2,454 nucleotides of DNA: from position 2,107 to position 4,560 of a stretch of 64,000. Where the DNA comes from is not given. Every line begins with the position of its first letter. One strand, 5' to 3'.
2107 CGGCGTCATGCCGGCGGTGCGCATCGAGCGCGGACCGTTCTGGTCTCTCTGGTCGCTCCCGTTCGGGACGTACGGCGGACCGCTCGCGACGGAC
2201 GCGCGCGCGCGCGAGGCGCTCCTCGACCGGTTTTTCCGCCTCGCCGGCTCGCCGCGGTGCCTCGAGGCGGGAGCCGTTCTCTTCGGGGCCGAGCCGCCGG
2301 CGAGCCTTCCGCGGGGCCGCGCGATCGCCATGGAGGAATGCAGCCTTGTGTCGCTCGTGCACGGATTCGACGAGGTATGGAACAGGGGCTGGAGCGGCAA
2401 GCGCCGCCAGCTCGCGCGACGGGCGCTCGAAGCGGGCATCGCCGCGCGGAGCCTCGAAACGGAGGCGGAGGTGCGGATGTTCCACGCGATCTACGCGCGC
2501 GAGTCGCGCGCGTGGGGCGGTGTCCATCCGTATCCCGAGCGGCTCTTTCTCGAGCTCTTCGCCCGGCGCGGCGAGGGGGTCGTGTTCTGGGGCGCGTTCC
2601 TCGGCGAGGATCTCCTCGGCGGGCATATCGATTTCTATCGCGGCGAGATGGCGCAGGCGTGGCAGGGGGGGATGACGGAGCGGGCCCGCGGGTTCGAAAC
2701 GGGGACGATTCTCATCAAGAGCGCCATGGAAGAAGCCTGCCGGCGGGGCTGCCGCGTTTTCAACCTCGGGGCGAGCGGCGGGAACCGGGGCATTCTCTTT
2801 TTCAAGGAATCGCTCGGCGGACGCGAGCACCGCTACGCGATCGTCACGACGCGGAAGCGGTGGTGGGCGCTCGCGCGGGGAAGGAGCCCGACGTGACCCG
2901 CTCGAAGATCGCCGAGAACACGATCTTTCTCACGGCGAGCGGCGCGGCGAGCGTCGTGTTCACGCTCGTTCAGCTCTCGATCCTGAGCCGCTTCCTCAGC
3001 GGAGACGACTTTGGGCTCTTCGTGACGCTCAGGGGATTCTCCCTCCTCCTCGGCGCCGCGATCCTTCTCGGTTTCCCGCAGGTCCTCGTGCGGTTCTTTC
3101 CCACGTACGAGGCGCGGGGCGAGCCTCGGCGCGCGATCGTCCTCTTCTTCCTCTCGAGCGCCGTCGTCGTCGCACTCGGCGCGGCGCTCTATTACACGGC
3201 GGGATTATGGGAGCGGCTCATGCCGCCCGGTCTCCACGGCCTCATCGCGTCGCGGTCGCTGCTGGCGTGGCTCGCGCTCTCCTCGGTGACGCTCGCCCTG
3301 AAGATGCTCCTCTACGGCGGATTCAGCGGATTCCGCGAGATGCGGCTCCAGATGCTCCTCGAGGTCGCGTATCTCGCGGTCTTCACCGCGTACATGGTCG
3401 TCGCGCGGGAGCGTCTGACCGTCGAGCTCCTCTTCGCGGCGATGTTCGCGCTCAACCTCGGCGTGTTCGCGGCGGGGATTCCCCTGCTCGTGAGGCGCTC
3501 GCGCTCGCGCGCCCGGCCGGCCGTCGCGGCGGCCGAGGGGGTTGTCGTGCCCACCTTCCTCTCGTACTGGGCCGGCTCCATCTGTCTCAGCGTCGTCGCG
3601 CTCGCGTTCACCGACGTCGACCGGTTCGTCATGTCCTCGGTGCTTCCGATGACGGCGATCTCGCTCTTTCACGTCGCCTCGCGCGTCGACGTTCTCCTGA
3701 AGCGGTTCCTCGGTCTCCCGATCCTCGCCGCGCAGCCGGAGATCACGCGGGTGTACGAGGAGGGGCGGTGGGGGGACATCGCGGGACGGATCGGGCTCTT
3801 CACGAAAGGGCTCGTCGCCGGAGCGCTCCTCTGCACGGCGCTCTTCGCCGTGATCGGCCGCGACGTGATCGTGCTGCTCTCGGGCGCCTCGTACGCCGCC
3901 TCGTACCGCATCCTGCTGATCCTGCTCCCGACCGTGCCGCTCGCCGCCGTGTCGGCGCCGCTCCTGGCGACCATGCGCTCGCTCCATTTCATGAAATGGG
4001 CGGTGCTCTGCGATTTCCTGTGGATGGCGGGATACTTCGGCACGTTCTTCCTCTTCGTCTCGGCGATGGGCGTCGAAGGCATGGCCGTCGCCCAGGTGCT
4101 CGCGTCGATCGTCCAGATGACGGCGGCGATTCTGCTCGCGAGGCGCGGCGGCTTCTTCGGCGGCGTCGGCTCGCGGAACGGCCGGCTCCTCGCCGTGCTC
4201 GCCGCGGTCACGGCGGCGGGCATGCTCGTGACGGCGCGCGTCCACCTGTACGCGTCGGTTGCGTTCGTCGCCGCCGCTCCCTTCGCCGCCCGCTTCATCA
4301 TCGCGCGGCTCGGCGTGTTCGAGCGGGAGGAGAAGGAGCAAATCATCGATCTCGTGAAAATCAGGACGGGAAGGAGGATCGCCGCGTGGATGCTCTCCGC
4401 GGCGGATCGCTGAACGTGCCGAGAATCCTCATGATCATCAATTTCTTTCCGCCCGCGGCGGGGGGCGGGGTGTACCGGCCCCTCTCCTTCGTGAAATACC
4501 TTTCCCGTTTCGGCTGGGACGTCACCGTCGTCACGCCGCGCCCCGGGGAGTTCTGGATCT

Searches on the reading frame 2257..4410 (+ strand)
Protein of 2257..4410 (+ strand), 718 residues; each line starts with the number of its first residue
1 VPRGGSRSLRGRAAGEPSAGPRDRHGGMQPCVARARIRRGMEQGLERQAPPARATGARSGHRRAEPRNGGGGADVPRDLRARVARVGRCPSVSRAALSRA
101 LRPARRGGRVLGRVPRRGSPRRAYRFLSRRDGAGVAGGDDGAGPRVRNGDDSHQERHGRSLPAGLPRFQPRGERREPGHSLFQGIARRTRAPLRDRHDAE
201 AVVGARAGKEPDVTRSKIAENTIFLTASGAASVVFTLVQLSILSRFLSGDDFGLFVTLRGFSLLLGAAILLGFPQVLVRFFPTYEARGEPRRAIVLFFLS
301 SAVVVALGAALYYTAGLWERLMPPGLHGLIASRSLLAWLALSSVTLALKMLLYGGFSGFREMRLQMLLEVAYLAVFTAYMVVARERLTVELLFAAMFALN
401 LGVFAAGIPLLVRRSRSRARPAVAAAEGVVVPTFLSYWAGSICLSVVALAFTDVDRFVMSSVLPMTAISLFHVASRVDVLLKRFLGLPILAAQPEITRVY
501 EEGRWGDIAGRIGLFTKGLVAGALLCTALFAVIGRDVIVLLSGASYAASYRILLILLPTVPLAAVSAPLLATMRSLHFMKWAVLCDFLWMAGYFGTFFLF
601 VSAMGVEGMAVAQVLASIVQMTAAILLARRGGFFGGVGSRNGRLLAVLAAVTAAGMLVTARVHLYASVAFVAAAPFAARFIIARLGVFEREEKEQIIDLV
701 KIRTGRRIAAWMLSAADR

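Call 96: search_protein_families(library=pfam, proteins=[window:2257-4410:+], max_evalue=0.00001)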
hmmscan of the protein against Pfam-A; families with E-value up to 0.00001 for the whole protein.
window:2257-4410:+ (718 aa): 1 family
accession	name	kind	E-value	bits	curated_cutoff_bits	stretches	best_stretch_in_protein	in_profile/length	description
PF01943.22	Polysacc_synt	-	3.1e-07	30.5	28.2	1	219-496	2-270/274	Polysaccharide biosynthesis protein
